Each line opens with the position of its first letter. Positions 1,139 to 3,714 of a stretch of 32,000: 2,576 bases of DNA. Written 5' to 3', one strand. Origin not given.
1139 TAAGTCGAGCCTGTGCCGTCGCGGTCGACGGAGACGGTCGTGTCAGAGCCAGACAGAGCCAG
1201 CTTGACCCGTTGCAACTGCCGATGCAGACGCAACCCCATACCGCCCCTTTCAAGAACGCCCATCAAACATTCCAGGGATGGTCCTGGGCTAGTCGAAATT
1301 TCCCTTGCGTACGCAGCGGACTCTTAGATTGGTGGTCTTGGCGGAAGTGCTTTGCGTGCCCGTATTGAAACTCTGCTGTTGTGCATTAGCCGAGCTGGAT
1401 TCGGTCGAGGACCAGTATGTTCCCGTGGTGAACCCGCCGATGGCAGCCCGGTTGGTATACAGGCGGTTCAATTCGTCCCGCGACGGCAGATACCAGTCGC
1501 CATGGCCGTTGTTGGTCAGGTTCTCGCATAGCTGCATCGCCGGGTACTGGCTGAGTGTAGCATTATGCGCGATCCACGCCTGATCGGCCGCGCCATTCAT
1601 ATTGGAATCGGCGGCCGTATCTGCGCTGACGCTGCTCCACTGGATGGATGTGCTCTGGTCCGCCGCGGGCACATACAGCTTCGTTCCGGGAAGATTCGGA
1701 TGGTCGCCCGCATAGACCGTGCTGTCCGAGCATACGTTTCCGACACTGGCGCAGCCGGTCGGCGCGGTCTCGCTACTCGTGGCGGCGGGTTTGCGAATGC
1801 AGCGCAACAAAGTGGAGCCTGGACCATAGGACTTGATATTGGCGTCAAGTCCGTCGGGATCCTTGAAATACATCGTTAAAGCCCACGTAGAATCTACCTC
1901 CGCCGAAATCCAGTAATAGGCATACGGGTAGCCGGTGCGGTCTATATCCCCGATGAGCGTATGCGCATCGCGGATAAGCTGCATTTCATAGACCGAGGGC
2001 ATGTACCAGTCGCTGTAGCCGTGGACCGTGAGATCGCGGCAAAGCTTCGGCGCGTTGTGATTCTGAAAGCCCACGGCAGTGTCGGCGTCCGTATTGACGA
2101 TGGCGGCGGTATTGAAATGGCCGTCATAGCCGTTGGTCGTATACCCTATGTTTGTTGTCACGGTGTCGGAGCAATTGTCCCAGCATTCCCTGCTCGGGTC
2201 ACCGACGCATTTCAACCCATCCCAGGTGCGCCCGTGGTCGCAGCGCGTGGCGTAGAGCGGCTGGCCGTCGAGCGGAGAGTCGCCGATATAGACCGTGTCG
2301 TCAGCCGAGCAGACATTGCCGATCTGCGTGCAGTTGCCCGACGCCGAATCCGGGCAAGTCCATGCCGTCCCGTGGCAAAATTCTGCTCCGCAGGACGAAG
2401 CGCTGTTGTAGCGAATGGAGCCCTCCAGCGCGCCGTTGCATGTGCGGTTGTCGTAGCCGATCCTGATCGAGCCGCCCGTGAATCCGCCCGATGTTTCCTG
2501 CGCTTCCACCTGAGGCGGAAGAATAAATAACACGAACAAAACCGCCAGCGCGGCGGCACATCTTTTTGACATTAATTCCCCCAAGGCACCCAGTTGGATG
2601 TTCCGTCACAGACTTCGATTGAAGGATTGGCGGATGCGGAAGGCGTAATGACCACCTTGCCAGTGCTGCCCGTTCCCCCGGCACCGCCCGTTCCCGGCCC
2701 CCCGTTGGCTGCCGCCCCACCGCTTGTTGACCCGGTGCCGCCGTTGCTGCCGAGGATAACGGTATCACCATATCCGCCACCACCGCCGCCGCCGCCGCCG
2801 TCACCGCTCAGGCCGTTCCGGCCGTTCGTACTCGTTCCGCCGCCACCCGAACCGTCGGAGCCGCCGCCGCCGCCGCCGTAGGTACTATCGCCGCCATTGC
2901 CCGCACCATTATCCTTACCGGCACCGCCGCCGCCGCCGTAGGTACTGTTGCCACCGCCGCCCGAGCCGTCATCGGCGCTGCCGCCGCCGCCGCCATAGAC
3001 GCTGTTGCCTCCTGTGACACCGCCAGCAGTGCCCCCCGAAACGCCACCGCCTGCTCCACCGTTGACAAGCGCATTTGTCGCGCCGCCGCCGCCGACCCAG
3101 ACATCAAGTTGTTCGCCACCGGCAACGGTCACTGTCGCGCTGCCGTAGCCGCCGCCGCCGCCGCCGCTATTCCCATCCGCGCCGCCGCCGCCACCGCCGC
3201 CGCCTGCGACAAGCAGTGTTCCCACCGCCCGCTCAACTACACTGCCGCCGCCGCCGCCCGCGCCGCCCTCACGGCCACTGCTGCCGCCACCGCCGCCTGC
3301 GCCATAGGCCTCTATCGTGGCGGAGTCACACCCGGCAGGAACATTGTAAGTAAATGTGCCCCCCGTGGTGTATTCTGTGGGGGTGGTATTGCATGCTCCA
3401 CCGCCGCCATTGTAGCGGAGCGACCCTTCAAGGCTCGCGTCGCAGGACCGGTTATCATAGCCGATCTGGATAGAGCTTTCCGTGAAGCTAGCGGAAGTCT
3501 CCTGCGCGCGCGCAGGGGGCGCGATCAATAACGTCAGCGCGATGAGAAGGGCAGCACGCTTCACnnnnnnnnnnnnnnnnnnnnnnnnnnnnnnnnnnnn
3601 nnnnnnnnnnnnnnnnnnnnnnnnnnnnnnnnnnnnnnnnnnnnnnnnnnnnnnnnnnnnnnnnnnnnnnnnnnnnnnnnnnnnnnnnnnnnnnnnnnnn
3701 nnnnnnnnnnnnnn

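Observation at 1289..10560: A ~30-residue Cys-bracketed module recurs five times in three secreted proteins with unrelated payload domains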

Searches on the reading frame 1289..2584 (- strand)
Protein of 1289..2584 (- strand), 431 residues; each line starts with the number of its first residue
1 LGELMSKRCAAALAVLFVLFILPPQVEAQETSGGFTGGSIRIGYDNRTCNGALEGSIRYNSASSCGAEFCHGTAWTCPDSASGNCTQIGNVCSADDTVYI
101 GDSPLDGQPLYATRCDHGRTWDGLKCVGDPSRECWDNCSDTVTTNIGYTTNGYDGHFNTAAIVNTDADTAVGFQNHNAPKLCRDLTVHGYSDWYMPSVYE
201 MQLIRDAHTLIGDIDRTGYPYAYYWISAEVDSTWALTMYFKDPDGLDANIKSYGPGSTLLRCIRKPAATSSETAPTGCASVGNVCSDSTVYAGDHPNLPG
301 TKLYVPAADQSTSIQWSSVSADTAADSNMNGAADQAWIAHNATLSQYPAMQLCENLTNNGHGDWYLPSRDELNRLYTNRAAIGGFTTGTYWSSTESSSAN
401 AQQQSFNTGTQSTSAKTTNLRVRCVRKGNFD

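Call 3: search_protein_families(library=pfam, proteins=[window:1289-2584:-], max_evalue=1)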
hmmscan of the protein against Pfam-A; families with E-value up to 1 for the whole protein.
window:1289-2584:- (431 aa): 3 families
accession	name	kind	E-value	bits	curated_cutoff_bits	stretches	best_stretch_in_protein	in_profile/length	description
PF07603.17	Lcl_C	-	2.9e-21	76.4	34.9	2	308-426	4-117/117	Lcl C-terminal domain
PF05689.17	InvE_AD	-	0.0098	16.7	32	1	347-424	49-135/136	Adhesion domain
PF09603.15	Fib_succ_major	-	0.24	12.1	33.9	1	387-426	147-187/187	Fibrobacter succinogenes major domain (Fib_succ_major)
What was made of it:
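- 1289..2584 (-): Gene A. Order: signal peptide, QETS leader, one module, two Lcl_C (DUF1566) domains. The likely start is the ATG at 2572-2570, which overlaps B's stop codon (TAATG). Pfam Lcl_C 76.4 bits, 2 stretches (call 3).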

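Call 4: search_protein_families(library=ncbifam, proteins=[window:1289-2584:-], max_evalue=1)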
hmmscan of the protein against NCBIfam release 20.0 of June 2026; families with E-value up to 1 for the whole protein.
window:1289-2584:- (431 aa): 5 families
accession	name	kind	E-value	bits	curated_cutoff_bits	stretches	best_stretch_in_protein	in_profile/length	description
NF046116.1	adhesin_Lcl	equivalog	2e-16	59.6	500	2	359-426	362-429/431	collagen-like adhesin Lcl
NF052322.1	FimD_tip_adhes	equivalog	2.9e-05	23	170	1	355-426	588-661/664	fimbrial tip adhesin FimD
TIGR02145.1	Fib_succ_major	domain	0.0055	17.4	41.65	0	386-426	131-175/176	FISUMP domain-containing protein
NF047850.1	Lsa25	exception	0.0056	16.5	260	1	349-426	118-207/207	surface adhesin Lsa25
NF047763.1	LIC_10572_fam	equivalog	0.0087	16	200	1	365-426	144-205/205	LIC_10572 family protein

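Call 55: search_protein_families(library=phrogs, proteins=[window:1289-2584:-], max_evalue=0.01)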
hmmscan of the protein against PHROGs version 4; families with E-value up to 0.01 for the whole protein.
window:1289-2584:- (431 aa): 2 families
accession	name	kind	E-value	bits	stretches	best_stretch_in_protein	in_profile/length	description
phrog_4245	-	unknown function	1e-31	111.5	2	248-427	396-578/583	-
phrog_16004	-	unknown function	2.6e-09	38.4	1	337-426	45-136/152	-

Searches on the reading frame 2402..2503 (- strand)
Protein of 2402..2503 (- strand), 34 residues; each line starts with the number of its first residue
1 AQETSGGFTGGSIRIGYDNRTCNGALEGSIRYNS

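Call 83: find_related_loci(query=A8, collection=metagenome_contigs, flank=6000)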
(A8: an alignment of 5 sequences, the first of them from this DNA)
Query A8 (34 aa) in metagenome_contigs; peptide patterns used: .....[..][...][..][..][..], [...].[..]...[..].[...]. (x = any residue, [..] = any of these).
108 stretches matched a pattern; 5 encode a relative of the query (tblastn E <= 1e-3); 5 distinct loci.
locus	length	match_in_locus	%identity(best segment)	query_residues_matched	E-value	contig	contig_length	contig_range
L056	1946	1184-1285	79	1-34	2e-17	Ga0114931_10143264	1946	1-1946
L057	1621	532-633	76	1-34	6e-16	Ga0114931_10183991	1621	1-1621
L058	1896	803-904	68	1-34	5e-15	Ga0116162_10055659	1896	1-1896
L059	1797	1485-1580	69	1-32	4e-14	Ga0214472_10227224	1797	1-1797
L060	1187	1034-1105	63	11-34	8e-10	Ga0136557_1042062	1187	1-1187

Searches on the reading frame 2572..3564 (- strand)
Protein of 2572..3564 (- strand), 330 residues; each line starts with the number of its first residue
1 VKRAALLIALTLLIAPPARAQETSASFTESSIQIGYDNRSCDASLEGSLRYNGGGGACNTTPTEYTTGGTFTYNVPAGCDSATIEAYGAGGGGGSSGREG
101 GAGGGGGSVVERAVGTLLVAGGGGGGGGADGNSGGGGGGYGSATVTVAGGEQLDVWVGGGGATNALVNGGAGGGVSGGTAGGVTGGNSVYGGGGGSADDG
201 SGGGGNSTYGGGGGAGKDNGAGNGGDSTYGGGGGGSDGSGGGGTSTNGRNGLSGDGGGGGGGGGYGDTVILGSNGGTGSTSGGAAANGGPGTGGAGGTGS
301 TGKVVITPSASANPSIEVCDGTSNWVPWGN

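Call 3: search_protein_families(library=pfam, proteins=[window:2572-3564:-], max_evalue=1)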
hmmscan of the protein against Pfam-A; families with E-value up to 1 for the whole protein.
window:2572-3564:- (330 aa): 1 family
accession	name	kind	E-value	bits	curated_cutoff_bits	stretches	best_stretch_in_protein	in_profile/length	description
PF21722.4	Gly_rich_2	-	1e-05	26.1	24.3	1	66-113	1-48/226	Glycine-rich domain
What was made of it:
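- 2572..3564 (-): Gene B, 330 aa. Order: signal peptide, QETS leader, first half of the module, Gly-rich domain, second half of the module at the extreme C-terminus. Pfam Gly_rich_2 26.1 bits (call 3).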

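Call 4: search_protein_families(library=ncbifam, proteins=[window:2572-3564:-], max_evalue=1)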
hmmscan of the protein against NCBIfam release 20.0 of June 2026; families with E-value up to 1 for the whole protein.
window:2572-3564:- (330 aa): 0 families

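Call 22: find_homologous_proteins(query=window:2572-3564:-, max_evalue=0.001)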
Query window:2572-3564:- (330 aa): 13 proteins with E <= 0.001 among 8000 candidates.
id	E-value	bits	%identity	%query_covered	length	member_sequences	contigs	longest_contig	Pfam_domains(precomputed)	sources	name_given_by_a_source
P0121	7.1e-32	129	47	18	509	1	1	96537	PF07603.18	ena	-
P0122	1.6e-26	112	43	82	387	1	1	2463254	-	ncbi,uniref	ncbi:PE-PGRS virulence associated protein [Micavibrio aeruginosavorus]|uniref:PE-PGRS virulence asso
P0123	4.5e-25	107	41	84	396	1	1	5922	-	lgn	-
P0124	1.8e-24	105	43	24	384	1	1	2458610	-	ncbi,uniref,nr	ncbi:hypothetical protein [Micavibrio aeruginosavorus]|uniref:PE-PGRS family protein n=1 Tax=Micavib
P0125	3.3e-24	104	42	40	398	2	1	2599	-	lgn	-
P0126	3.7e-24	104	43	40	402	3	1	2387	-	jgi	jgi:hypothetical protein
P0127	9.8e-24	102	33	18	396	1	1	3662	-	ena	-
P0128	2.4e-23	101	63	22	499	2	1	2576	PF07603.18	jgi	jgi:hypothetical protein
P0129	1.1e-20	92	43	84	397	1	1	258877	-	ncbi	ncbi:MAG: PE-PGRS virulence associated protein [Micavibrio sp.]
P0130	1.8e-18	85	39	62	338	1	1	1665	-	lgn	-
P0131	3.4e-17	81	38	37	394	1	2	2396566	-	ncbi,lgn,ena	-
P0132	1.7e-15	75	39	30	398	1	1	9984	PF21722.5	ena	-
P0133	1.0e-13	69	46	32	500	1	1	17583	-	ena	-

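Call 36: search_dna_similar(query=window:2572-3564:-, collection=plasmids, mode=protein, max_evalue=0.001, max_rows=25)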
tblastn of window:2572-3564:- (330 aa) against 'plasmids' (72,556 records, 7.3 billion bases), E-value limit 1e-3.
No match.
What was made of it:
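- Tried and rejected: No match (call 36).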

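Call 55: search_protein_families(library=phrogs, proteins=[window:2572-3564:-, P0122], max_evalue=0.01)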
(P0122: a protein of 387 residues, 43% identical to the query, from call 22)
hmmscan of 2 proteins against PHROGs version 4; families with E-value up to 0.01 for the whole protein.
window:2572-3564:- (330 aa): 2 families
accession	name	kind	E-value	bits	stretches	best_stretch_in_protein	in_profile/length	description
phrog_863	-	tail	6.5e-08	32.9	1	62-112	400-456/690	tail fiber assembly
phrog_356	-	tail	0.0024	17.2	1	62-110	661-713/924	minor tail protein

P0122 (387 aa): 1 family
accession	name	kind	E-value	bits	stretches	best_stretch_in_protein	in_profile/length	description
phrog_863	-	tail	0.0013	18.7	1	125-185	381-450/690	tail fiber assembly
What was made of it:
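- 2641..3393 (-): B, inserted Gly-rich domain (about aa 58-308), with its own Cys58 and Cys79. PHROG 863 and 356, both in the tail category (call 55).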

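Call 62: find_encoding_contigs(protein=P0121, flank=8000, max_places=3)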
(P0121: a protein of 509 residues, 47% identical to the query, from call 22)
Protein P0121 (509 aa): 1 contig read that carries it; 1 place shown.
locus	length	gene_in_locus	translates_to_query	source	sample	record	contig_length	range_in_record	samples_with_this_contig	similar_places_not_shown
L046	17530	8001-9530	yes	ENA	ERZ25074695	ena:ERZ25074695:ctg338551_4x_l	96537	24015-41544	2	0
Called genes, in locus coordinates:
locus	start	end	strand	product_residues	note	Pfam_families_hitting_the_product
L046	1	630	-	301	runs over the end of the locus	PF01040:UbiA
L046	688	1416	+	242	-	PF20260:PUA_4, PF04452:Methyltrans_RNA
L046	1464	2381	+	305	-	PF02790:COX2_TM, PF00116:COX2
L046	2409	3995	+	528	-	PF00115:COX1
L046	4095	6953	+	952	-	PF07953:Toxin_R_bind_N (faint), PF13385:Laminin_G_3, PF02210:Laminin_G_2 (faint), PF21722:Gly_rich_2, PF13385:Laminin_G_3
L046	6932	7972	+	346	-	-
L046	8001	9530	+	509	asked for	PF07603:Lcl_C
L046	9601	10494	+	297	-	PF01040:UbiA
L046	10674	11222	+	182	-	-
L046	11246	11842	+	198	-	PF04442:CtaG_Cox11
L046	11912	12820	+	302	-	PF00510:COX3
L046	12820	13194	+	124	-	PF06170:DUF983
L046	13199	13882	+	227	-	PF02104:SURF1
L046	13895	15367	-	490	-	PF19425:Csd3_N2 (weak), PF01551:Peptidase_M23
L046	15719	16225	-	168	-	PF06776:IalB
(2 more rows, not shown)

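Call 69: predict_structure(alignment_id=A7)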
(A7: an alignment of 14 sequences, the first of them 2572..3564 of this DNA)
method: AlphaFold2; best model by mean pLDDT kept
length: 330 residues; sequences in the alignment: 14
mean_pLDDT: 69.6   pTM: 0.69
mean pLDDT of the five models: 69.6, 60.0, 60.0, 59.6, 55.6
residues with pLDDT >= 90: 22; 70-90: 149; 50-70: 124; < 50: 35
segments of 3 or more residues with pLDDT < 50: 1-9, 18-33, 277-279
pLDDT, mean of each block of 10 residues (from residue 1): 44 47 38 55 79 71 91 91 88 64 75 63 63 70 86 87 69 74 78 78 81 72 74 63 68 53 57 52 59 71 90 72 73
secondary structure, 60 per line:
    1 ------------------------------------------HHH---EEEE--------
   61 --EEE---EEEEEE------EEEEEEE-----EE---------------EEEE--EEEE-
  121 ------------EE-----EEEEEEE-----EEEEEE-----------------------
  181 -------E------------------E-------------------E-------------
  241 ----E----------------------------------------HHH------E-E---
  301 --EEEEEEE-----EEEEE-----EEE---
elements in order: E49-52 E63-65 E69-74 E81-87 E110-113 E116-119 E140-146 E152-157 E303-309 E315-319 E325-327
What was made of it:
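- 2572..3564 (-): AlphaFold (call 69).
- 3406..3444 (-): B, first half of the module (aa 41-53, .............), strand beta1. The B model has a strand at aa 49-52, in 10-residue blocks of mean pLDDT 79 and 71 (call 69).
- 2575..2631 (-): B, second half of the module (aa 312-330, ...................), strands beta2 and beta3. Model strands at aa 315-319 and 325-327, pLDDT about 72 (call 69).
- The AlphaFold model of B forms the same three strands from aa 49-52, 315-319 and 325-327 (call 69). The AlphaFold model of B has only moderate confidence, and the pairing was not inspected (call 69). The monomer model already forms the three strands (call 69).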

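Call 73: fold_search(model_id=the predicted structure, library=pdb)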
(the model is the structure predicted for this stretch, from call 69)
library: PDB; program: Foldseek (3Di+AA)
matches with E <= 10: 20; with E <= 0.001: 0
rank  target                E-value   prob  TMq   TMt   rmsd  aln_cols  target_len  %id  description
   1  9d93_Qa               7.8e-03  0.54  0.21  0.28  15.7       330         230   19  Mycobacteriophage Bxb1 tail tip - Composite map and model (released 2024-09-25)
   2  7ypx_A                1.6e-02  0.80  0.27  0.34  11.9       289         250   20  Cyanophage Pam3 fiber (released 2022-11-09)
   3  9d93_Qb               3.2e-02  0.13  0.16  0.21  16.8       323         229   21  Mycobacteriophage Bxb1 tail tip - Composite map and model (released 2024-09-25)
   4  7yfw_a                4.6e-02  0.66  0.26  0.30  10.6       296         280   19  Cyanophage Pam3 fiber (released 2023-01-18)
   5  9d93_Pa               6.2e-01  0.12  0.21  0.13  12.8       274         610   14  Mycobacteriophage Bxb1 tail tip - Composite map and model (released 2024-09-25)
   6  8woq_A                3.8e+00  0.03  0.11  0.06  12.4       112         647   15  Cryo-EM structure of human SIDT1 protein with C1 symmetry at neutral pH (released 2024-03-20)
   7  8jul_A                5.3e+00  0.02  0.11  0.06  12.6       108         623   16  Cryo-EM structure of SIDT1 in complex with phosphatidic acid (released 2023-11-15)
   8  7nx3_A                5.6e+00  0.06  0.14  0.16   7.8       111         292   20  Crystal structure of ALK in complex with Fab324 (released 2021-10-27)
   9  8kcw_A                5.9e+00  0.02  0.11  0.06  12.6       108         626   16  Cryo-EM structure of human SIDT1 bound to cholesterol (released 2024-06-12)
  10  8kcx_A                6.6e+00  0.02  0.11  0.07  10.1       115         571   12  Cryo-EM structure of human SIDT1 (released 2024-06-12)
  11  7mzy_B                7.0e+00  0.05  0.15  0.16  20.1       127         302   16  Anaplastic lymphoma kinase (ALK) extracellular fragment of ligand binding region 673-986 (released 2021-11-24)
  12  7n00_A                7.0e+00  0.01  0.08  0.07  22.1        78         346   26  Anaplastic lymphoma kinase (ALK) extracellular fragment of ligand binding region 648-1025 in complex with AUG-alpha (released 2021-11-24)
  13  7nx1                  7.7e+00  0.04  0.19  0.22  17.9       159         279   20  TG domain of LTK (released 2021-10-27)
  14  7nwz_A                7.7e+00  0.02  0.07  0.08  10.8        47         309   32  ALK:ALKAL2 complex (released 2021-10-27)
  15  7nwz_E                8.2e+00  0.04  0.09  0.10   4.6        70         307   21  ALK:ALKAL2 complex (released 2021-10-27)
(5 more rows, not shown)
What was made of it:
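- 2641..3393 (-): Foldseek: Bxb1 tail tip E 0.008, cyanophage Pam3 fibre E 0.016 (call 73).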

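Call 95: find_encoding_contigs(protein=P0122, flank=8000, max_places=2)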
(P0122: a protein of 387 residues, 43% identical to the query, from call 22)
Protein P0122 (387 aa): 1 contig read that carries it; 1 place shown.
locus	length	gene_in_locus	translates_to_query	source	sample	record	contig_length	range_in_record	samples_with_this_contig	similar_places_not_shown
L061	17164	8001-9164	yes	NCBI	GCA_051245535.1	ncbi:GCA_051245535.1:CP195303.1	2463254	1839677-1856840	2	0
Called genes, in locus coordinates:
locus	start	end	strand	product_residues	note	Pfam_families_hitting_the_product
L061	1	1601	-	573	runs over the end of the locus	PF00501:AMP-binding, PF13193:AMP-binding_C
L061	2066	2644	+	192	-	PF00313:CSD, PF08206:OB_RNB (faint), PF00313:CSD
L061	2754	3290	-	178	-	PF07750:GcrA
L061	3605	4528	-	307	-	PF00009:GTP_EFTU, PF00350:Dynamin_N (faint), PF01926:MMR_HSR1, PF02421:FeoB_N, PF07650:KH_2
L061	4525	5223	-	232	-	PF14622:Ribonucleas_3_3, PF00636:Ribonuclease_3, PF00035:dsrm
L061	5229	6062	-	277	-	PF10502:Peptidase_S26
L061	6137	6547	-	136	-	PF01648:ACPS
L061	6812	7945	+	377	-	-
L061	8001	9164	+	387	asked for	-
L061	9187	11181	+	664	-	-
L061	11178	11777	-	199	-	PF09835:DUF2062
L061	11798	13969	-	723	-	PF01966:HD, PF13328:HD_4, PF01842:ACT (faint), PF04607:RelA_SpoT, PF02824:TGS, PF19296:RelA_AH, PF28438:RelA_RIS, PF13291:ACT_4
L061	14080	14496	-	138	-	PF01192:RNA_pol_Rpb6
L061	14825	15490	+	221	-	PF01936:NYN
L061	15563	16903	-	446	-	PF00289:Biotin_carb_N, PF02222:ATP-grasp, PF02786:CPSase_L_D2, PF07478:Dala_Dala_lig_C, PF02785:Biotin_carb_C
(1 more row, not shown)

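Call 99: search_protein_families(library=ncbifam, proteins=[P0122, P0121, P0128], max_evalue=1)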
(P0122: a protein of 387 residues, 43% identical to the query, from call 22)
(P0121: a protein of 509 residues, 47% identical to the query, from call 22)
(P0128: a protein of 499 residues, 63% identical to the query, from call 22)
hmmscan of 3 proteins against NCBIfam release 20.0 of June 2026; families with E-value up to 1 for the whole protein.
P0122 (387 aa): 0 families

P0121 (509 aa): 0 families

P0128 (499 aa): 1 family
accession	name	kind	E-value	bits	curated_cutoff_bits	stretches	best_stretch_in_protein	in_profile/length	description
NF047850.1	Lsa25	exception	0.023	14.5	260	0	416-459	159-207/207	surface adhesin Lsa25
